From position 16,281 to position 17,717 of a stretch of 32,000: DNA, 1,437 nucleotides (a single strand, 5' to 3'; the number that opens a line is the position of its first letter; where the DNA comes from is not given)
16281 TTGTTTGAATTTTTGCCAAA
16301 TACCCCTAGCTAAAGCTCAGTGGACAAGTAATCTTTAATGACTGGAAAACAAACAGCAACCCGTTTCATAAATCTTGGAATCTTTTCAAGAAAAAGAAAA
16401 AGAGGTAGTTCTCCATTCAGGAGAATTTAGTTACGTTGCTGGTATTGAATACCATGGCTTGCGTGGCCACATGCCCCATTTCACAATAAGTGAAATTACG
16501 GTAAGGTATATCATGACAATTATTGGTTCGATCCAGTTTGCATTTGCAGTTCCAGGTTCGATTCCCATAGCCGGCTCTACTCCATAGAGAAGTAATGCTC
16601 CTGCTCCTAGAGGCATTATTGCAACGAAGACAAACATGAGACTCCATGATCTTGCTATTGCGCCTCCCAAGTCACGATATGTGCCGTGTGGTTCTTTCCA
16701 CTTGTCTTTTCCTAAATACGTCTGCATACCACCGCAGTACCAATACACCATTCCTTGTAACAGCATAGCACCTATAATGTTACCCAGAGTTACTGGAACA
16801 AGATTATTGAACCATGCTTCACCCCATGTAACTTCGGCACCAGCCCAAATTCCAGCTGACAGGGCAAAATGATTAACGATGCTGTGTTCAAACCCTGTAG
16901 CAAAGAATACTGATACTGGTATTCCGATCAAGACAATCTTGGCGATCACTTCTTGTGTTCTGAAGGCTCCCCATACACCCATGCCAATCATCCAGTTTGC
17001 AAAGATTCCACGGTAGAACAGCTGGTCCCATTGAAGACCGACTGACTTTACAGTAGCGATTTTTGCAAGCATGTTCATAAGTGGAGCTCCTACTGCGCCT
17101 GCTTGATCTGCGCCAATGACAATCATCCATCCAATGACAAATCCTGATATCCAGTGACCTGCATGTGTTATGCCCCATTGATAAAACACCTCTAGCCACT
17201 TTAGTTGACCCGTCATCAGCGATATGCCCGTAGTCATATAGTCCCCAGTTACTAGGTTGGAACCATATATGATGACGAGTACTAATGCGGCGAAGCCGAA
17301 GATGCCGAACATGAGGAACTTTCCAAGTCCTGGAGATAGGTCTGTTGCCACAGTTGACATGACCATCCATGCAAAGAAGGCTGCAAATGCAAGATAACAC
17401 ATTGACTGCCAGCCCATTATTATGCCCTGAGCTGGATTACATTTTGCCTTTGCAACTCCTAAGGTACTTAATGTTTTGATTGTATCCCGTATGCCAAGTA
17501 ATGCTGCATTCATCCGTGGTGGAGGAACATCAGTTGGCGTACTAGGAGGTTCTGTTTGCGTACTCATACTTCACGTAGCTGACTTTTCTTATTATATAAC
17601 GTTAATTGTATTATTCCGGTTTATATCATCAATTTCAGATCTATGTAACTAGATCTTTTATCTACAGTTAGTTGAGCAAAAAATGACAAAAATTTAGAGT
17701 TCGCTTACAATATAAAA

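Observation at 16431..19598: Canonical cyanase next to an extended FNT anion channel and a surface protein in a Nitrosopumilus-like genome: a candidate cyanate uptake and use module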

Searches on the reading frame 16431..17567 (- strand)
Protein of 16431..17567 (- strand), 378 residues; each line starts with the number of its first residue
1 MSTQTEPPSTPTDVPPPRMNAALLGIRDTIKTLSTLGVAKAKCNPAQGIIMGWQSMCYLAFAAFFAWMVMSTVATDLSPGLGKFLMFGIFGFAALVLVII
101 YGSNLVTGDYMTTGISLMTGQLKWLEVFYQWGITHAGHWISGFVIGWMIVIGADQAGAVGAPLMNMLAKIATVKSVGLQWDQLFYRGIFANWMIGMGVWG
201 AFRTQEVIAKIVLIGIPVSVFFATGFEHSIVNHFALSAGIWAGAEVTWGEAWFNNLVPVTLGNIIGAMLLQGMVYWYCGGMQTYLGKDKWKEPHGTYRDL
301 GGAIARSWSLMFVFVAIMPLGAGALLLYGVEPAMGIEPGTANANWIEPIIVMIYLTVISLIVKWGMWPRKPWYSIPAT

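Call 3: search_protein_families(library=pfam, proteins=[window:16431-17567:-], max_evalue=0.01)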
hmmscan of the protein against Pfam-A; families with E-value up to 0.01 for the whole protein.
window:16431-17567:- (378 aa): 1 family
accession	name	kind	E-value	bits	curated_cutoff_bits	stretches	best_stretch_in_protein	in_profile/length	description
PF01226.23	Form_Nir_trans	-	3.9e-51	174.2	34.6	1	29-277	2-240/240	Formate/nitrite transporter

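Call 4: search_protein_families(library=ncbifam, proteins=[window:16431-17567:-], max_evalue=0.01)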
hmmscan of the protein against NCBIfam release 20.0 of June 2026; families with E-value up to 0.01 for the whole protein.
window:16431-17567:- (378 aa): 5 families
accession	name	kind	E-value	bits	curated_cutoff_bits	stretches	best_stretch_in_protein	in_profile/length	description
TIGR00790.1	fnt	subfamily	2e-36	125.8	232.3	1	41-278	2-236/239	formate/nitrite family transporter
TIGR04060.1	formate_focA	equivalog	5.6e-33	114.3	290.1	1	31-277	5-264/268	formate transporter FocA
NF008595.0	PRK11562.1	equivalog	7e-18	64.9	293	1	67-279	42-249/268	nitrite transporter NirC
NF008069.0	PRK10805.1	equivalog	1e-16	61.3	440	1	32-277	18-276/285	formate transporter FocA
NF007261.0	PRK09713.1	exception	1.5e-05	24.7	499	0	85-275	68-273/282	formate transporter FocB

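Call 14: search_solved_structures(query=window:16434-17567:-, max_evalue=0.001, show_alignments=3)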
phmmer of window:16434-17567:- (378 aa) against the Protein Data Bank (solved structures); distinct sequences matched with E-value up to 0.001: 14.
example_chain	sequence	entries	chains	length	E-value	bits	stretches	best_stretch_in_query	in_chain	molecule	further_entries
9v2a_A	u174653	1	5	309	4.8e-31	111.5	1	4-280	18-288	Low-CO2 inducible protein LCIA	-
3tdo_A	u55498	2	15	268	1.3e-18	70.6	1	70-279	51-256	Putative formate/nitrite transporter | formate/nitrite transporter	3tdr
3tdp_A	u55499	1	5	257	2.2e-18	69.8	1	70-278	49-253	formate/nitrite transporter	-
3te0_A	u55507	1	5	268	2.4e-18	69.7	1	70-279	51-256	formate/nitrite transporter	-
3te2_A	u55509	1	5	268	2.4e-18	69.7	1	70-279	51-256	formate/nitrite transporter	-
3tdx_A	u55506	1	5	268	3.6e-18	69.1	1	70-279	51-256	formate/nitrite transporter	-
3te1_A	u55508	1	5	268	7e-18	68.2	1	70-279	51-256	formate/nitrite transporter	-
3tds_E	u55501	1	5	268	8.6e-18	67.9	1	70-279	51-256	formate/nitrite transporter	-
3kly_A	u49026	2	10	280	1.4e-16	63.9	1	37-277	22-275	Putative formate transporter 1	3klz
3q7k_A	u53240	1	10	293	8.2e-15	58.1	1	31-277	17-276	Probable formate transporter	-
3kcu_A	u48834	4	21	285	2.4e-14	56.5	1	31-277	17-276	Probable formate transporter 1 | Formate channel FocA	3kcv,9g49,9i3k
4fc4_A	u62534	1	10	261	8.2e-14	54.8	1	52-278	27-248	Nitrite transporter NirC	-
9g4d_A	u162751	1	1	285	2.2e-13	53.4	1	31-277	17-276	Formate channel FocA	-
6vqq_A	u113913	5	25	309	5.4e-07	32.3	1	86-277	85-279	Formate-nitrite transporter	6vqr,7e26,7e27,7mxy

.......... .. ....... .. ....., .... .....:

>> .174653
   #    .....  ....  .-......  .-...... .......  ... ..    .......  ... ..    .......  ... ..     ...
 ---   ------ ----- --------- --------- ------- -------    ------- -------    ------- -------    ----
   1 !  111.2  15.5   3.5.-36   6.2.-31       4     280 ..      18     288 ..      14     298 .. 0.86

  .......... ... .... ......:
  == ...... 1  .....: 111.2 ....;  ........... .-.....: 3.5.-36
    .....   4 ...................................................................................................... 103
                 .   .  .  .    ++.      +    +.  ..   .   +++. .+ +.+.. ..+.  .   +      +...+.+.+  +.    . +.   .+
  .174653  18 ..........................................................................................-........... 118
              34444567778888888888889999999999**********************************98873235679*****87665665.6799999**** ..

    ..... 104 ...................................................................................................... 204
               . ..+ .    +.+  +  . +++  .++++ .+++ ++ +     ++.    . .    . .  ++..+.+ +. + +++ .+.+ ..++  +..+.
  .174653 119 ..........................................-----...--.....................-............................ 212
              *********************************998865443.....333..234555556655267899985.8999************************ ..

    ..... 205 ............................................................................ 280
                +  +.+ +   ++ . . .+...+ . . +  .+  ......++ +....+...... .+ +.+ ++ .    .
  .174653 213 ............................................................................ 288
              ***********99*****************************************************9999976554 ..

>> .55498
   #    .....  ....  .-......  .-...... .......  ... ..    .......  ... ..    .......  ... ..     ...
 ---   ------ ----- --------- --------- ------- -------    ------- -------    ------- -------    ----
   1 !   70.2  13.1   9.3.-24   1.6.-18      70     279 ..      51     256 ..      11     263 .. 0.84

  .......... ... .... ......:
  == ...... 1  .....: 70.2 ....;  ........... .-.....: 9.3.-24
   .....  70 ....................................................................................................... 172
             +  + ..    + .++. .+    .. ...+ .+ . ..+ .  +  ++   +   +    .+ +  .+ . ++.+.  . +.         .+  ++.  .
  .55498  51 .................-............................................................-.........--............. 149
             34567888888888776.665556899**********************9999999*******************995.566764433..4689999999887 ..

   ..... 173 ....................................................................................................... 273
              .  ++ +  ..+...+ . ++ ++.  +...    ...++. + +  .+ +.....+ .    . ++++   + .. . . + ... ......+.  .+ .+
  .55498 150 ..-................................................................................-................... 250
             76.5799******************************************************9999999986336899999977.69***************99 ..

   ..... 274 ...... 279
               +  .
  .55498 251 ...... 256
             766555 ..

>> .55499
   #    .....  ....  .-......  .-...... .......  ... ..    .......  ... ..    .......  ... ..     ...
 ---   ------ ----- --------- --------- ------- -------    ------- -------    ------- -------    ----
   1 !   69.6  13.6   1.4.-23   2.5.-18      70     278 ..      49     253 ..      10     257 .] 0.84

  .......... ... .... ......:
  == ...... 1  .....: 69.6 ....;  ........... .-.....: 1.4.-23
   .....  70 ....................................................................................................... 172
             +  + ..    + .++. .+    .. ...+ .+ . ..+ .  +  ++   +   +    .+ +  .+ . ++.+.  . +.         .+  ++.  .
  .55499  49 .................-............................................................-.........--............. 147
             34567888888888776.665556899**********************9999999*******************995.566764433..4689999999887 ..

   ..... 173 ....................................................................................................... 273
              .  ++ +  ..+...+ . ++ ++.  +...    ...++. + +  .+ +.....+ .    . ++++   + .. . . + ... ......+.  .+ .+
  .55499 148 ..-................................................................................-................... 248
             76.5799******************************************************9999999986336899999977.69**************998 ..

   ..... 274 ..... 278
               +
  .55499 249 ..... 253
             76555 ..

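Call 76: find_homologous_proteins(query=window:16434-17567:-, max_evalue=1e-10)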
Query window:16434-17567:- (378 aa): 296 proteins with E <= 1e-10 among 8000 candidates; the best 120 are listed.
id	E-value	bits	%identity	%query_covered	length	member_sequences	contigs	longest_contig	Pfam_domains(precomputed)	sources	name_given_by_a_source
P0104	2.4e-245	832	96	100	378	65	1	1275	PF01226.24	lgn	-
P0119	4.1e-225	766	89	100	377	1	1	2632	PF01226.24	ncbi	-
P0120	7.8e-187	639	77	99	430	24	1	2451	PF01226.24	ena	-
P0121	1.2e-184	632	77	96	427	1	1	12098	PF01226.24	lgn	-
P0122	1.6e-183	629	75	100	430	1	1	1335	PF01226.24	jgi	jgi:formate/nitrite transporter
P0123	5.3e-183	627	75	98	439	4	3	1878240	PF01226.24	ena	-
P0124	1.9e-176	605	70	100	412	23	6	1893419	PF01226.24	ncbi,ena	-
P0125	1.1e-173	596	71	95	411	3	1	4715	PF01226.24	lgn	-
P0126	3.3e-167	575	67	100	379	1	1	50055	PF01226.24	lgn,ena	-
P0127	5.6e-167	574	68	95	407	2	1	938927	PF01226.24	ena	-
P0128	2.7e-165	569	68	98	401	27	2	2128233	PF01226.24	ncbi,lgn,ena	-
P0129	3.8e-165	568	65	100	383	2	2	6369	PF01226.24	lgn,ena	-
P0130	2.4e-164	565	64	100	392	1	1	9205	PF01226.24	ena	-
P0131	3.2e-164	565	66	100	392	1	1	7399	PF01226.24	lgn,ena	-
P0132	6.4e-164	564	64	100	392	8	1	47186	PF01226.24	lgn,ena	-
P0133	3.3e-163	562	66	100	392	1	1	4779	PF01226.24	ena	-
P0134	1.5e-162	559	67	96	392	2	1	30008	PF01226.24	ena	-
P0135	1.7e-162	559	66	100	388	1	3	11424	PF01226.24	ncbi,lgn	-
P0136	1.9e-162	559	65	100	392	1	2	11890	PF01226.24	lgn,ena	-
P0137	2.9e-162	559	68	97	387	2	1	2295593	PF01226.24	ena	-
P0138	8.6e-162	557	68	96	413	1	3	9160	PF01226.24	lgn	-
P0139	3.7e-161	555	64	100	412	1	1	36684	PF01226.24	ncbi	ncbi:MAG: formate/nitrite transporter family protein [Nitrososphaera sp.]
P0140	3.9e-161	555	66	100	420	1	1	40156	PF01226.24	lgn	-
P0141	4.1e-161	555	64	100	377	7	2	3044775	PF01226.24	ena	-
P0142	5.2e-161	554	66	100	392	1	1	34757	PF01226.24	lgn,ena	-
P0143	7.0e-161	554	65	100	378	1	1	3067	PF01226.24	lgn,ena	-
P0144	1.2e-160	553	66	96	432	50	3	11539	PF01226.24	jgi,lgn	jgi:formate/nitrite transporter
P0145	1.2e-160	553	66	100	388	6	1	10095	PF01226.24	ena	-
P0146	1.6e-160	553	66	96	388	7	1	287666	PF01226.24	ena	-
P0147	3.9e-160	552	64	100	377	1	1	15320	PF01226.24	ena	-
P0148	4.9e-160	551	65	99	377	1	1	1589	PF01226.24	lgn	-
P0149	1.5e-159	550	67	95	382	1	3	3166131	PF01226.24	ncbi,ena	-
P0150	2.2e-159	549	64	99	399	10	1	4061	PF01226.24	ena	-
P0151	1.6e-158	546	65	96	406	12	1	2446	PF01226.24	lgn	-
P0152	1.8e-158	546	62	99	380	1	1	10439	PF01226.24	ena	-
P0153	4.5e-158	545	66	96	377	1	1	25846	PF01226.24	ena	-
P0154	5.8e-158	544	64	100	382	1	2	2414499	PF01226.24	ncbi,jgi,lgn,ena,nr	ncbi:MAG: formate/nitrite transporter family protein [Thaumarchaeota archaeon]|nr:formate/nitrite tr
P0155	8.4e-158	544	66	96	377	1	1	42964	PF01226.24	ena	-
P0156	1.3e-157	543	64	100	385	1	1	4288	PF01226.24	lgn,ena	-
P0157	1.3e-157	543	63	99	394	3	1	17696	PF01226.24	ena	-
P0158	2.8e-157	542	62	100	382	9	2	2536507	PF01226.24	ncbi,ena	-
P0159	4.3e-157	541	63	100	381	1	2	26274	PF01226.24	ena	-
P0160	6.0e-157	541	63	100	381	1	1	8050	PF01226.24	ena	-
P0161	7.7e-157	541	66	96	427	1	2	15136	PF01226.24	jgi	jgi:formate/nitrite transporter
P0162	1.1e-156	540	63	100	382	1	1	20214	PF01226.24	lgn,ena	-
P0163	1.2e-156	540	62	99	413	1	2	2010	PF01226.24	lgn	-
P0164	1.3e-156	540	64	99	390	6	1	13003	PF01226.24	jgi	jgi:formate/nitrite transporter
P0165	1.3e-156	540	64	99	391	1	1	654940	PF01226.24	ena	-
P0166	1.9e-156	539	63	100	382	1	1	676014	PF01226.24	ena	-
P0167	4.1e-156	538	63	100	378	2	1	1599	PF01226.24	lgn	-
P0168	6.5e-156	538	65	96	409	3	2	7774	PF01226.24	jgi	jgi:formate/nitrite transporter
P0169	9.5e-156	537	64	99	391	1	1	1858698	PF01226.24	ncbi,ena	-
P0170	5.2e-155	535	64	95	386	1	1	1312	PF01226.24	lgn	-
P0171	8.1e-155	534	62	100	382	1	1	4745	PF01226.24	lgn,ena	-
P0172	8.4e-155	534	62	100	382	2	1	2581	PF01226.24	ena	-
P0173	8.7e-155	534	62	100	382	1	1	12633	PF01226.24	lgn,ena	-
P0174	9.9e-155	534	65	96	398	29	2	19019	PF01226.24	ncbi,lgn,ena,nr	ncbi:MAG: formate/nitrite transporter family protein [Thaumarchaeota archaeon]|nr:formate/nitrite tr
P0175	1.1e-154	534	62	100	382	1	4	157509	PF01226.24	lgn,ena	-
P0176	1.3e-154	533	61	100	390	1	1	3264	PF01226.24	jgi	jgi:formate/nitrite transporter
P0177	1.8e-154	533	66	96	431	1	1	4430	PF01226.24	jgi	jgi:formate transporter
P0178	2.4e-154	532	61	99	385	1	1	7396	PF01226.24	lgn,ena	-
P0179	3.1e-154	532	63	99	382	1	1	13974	PF01226.24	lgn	-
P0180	3.7e-154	532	65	96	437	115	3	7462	PF01226.24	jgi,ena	jgi:formate/nitrite transporter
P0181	3.7e-154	532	62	100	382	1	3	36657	PF01226.24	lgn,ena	-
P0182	3.8e-154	532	62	100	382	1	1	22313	PF01226.24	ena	-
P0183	3.8e-154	532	64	99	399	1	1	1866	PF01226.24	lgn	-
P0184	5.0e-154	531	63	99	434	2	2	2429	PF01226.24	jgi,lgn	jgi:formate/nitrite transporter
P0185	6.2e-154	531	62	100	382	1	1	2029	PF01226.24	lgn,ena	-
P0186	7.7e-154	531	64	96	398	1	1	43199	PF01226.24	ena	-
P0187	8.3e-154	531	65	96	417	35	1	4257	PF01226.24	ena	-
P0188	9.5e-154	530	64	96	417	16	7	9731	PF01226.24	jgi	jgi:formate transporter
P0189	1.0e-153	530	62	100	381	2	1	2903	PF01226.24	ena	-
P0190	1.0e-153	530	62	100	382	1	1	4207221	PF01226.24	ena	-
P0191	1.1e-153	530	62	100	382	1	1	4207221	PF01226.24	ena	-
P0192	1.3e-153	530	62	99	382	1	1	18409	PF01226.24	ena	-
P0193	2.3e-153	529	62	100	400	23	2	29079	PF01226.24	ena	-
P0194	4.1e-153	528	66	96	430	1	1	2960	PF01226.24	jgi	jgi:formate transporter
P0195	5.5e-153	528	62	100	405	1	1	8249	PF01226.24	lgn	-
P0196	6.9e-153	528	60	99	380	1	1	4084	PF01226.24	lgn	-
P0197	1.1e-152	527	63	100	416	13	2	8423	PF01226.24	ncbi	-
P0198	1.6e-152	526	64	98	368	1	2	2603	PF01226.24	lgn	-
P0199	1.9e-152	526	60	99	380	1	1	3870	PF01226.24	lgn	-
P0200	7.4e-152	524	61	99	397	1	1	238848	PF01226.24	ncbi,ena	-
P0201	8.0e-152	524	64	96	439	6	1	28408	PF01226.24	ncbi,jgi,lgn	jgi:formate transporter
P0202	1.1e-151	524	63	96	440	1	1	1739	PF01226.24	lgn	-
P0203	1.7e-151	523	67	93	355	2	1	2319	PF01226.24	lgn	-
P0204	1.8e-151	523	64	96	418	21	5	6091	PF01226.24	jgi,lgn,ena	jgi:formate transporter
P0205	2.5e-151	523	63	97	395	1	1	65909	PF01226.24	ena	-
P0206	3.1e-151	522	63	99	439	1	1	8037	PF01226.24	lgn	-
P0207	7.5e-151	521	62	99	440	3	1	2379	PF01226.24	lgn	-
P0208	4.3e-150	518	61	97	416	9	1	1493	PF01226.24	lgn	-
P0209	4.3e-150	518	60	99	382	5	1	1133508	PF01226.24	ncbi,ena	-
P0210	8.4e-150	517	65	95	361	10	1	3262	PF01226.24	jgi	jgi:formate transporter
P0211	8.7e-150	517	62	98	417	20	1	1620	PF01226.24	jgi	jgi:formate/nitrite transporter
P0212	3.1e-149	516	61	99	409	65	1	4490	PF01226.24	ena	-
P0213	5.6e-148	511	62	94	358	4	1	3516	PF01226.24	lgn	-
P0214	1.0e-146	507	63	95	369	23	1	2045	PF01226.24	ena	-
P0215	1.8e-146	507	68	91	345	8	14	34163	PF01226.24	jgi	jgi:formate transporter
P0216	1.0e-144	501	62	95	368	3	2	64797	PF01226.24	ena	-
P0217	6.9e-141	488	57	99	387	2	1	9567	PF01226.24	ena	-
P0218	1.8e-135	470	66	87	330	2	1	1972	PF01226.24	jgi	jgi:formate/nitrite transporter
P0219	9.4e-105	369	64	68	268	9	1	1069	PF01226.24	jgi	jgi:formate/nitrite transporter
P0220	2.0e-94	335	62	63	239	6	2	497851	PF01226.24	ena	-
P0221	4.1e-91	324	64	61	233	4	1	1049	PF01226.24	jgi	jgi:hypothetical protein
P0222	1.5e-84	303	86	41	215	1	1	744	PF01226.24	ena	-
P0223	1.6e-82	296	61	61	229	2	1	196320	PF01226.24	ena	-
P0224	2.9e-29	121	32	66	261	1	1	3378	PF01226.24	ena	-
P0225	1.1e-28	119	33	66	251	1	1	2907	PF01226.24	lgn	-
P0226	1.3e-25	109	33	66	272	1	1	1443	PF01226.24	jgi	-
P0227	2.3e-25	108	34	70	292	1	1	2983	PF01226.24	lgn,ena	-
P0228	5.2e-25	107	29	66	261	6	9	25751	PF01226.24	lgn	-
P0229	2.3e-24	104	29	69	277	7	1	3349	PF01226.24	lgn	-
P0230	3.9e-24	104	30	65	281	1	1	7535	PF01226.24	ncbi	-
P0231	1.0e-23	102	32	66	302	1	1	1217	PF01226.24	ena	-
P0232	1.4e-23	102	33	64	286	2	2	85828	PF01226.24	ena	-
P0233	1.5e-23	102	31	72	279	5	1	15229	PF01226.24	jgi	jgi:formate/nitrite transporter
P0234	2.5e-23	101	37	54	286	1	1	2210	PF01226.24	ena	-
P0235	5.4e-23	100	32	65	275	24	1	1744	PF01226.24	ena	-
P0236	5.9e-23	100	28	67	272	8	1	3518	PF01226.24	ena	-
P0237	6.1e-23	100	37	52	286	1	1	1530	PF01226.24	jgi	-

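Call 77: find_encoding_contigs(protein=P0139, flank=7000, max_places=2)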
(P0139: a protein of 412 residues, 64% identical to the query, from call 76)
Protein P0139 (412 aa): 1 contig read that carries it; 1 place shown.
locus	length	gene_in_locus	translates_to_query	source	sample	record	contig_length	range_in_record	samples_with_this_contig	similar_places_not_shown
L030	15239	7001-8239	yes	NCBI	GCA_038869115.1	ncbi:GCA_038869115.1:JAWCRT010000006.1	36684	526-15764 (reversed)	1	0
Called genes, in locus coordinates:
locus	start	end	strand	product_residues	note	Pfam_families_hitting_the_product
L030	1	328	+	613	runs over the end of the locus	PF08378:NERD (faint)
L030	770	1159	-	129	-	PF13192:Thioredoxin_3 (weak)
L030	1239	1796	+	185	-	PF13412:HTH_24 (faint)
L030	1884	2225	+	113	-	-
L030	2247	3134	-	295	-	PF02195:ParB_N, PF17762:HTH_ParB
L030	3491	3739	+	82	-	-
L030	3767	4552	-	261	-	PF09851:SHOCT (weak)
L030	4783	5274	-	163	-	PF21291:CYNS_N, PF02560:Cyanate_lyase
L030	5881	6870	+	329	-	PF00932:LTD (weak)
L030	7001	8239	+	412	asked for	PF01226:Form_Nir_trans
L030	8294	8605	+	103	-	PF02641:DUF190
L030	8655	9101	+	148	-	-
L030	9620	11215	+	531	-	PF08450:SGL (faint), PF24684:Vgb_lyase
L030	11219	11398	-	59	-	-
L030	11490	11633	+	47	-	PF04945:YHS (weak)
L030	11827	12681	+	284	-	PF25852:DUF6242_C (faint), PF14870:PSII_BNR, PF15902:Sortilin-Vps10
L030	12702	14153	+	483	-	PF08450:SGL (faint), PF21959:DUF6923 (faint), PF24684:Vgb_lyase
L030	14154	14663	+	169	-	PF12840:HTH_20 (faint), PF13412:HTH_24 (faint), PF13601:HTH_34 (faint), PF24266:HTH_HVO_0163_N, PF12802:MarR_2 (faint), PF01022:HTH_5 (weak)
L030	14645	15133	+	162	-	-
